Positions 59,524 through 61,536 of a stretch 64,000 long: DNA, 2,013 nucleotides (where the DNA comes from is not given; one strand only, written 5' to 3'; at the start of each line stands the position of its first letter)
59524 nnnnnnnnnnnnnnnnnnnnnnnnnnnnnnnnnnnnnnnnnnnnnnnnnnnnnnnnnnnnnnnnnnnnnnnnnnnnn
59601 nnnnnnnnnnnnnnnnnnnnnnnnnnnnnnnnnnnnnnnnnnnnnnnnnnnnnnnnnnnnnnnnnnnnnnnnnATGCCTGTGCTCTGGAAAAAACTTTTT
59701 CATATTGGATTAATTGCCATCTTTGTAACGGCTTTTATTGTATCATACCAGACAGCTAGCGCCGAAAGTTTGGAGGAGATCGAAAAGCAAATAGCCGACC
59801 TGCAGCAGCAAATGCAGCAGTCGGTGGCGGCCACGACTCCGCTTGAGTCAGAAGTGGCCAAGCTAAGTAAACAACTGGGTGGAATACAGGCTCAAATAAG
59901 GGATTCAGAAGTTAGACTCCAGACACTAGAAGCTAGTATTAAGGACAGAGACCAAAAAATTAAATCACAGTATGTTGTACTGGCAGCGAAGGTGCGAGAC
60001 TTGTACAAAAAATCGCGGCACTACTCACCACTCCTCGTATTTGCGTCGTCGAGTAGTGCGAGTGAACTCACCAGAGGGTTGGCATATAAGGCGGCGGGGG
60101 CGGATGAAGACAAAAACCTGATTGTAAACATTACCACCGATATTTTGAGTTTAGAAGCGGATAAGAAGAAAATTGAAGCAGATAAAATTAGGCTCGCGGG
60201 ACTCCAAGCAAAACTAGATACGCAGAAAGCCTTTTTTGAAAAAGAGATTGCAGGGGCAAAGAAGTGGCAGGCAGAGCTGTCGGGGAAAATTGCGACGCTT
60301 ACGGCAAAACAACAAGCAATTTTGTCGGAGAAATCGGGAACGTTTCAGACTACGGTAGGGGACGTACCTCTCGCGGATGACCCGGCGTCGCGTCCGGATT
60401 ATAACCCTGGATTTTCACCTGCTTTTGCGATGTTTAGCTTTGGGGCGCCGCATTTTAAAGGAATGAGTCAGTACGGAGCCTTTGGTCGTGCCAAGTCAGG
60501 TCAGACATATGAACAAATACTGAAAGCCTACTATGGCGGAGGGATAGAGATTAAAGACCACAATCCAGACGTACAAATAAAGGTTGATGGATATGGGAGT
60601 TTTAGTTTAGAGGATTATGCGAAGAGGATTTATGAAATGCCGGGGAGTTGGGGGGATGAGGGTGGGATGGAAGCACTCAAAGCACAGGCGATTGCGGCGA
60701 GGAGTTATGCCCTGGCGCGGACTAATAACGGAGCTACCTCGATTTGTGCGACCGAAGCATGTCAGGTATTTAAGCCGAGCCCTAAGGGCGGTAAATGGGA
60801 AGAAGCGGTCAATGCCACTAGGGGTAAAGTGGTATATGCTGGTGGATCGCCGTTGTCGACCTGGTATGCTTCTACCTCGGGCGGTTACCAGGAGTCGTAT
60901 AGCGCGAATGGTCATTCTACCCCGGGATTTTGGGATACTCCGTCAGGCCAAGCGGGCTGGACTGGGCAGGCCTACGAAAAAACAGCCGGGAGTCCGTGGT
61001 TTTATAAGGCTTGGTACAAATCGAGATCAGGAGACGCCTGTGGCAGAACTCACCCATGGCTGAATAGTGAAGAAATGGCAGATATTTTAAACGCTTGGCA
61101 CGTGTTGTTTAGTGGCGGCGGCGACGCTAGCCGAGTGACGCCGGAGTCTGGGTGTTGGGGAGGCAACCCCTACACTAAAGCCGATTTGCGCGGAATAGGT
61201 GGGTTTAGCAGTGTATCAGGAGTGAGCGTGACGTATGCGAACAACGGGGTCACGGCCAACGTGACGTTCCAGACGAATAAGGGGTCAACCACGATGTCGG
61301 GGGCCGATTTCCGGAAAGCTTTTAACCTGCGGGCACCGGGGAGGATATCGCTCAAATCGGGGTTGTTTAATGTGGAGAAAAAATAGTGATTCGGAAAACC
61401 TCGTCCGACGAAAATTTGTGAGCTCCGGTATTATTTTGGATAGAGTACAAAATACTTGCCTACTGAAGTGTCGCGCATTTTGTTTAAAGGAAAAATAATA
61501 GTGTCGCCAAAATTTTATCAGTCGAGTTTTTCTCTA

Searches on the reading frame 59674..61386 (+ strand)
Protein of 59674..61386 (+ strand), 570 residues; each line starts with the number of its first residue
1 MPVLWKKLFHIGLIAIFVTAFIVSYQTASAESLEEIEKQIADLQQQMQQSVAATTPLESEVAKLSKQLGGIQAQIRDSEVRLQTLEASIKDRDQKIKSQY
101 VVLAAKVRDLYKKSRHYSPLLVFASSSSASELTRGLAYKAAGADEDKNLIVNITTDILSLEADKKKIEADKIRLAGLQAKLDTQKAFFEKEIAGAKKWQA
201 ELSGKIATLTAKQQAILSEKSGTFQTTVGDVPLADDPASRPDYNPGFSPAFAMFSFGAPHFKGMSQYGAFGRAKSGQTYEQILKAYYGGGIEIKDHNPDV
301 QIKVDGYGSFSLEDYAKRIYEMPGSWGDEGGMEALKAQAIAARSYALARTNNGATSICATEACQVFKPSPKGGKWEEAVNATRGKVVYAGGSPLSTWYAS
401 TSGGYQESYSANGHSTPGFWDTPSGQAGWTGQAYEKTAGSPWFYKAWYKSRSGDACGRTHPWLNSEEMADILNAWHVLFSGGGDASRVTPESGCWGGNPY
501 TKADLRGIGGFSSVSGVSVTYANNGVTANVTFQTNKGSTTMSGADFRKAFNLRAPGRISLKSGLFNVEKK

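Call 62: search_protein_families(library=pfam, proteins=[window:59674-61386:+], max_evalue=0.00001)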
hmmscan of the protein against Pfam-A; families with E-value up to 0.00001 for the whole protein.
window:59674-61386:+ (570 aa): 1 family
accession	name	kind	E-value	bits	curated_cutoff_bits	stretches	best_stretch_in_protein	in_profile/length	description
PF08486.15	SpoIID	-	1.8e-14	54.6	23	1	311-387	12-95/97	Stage II sporulation protein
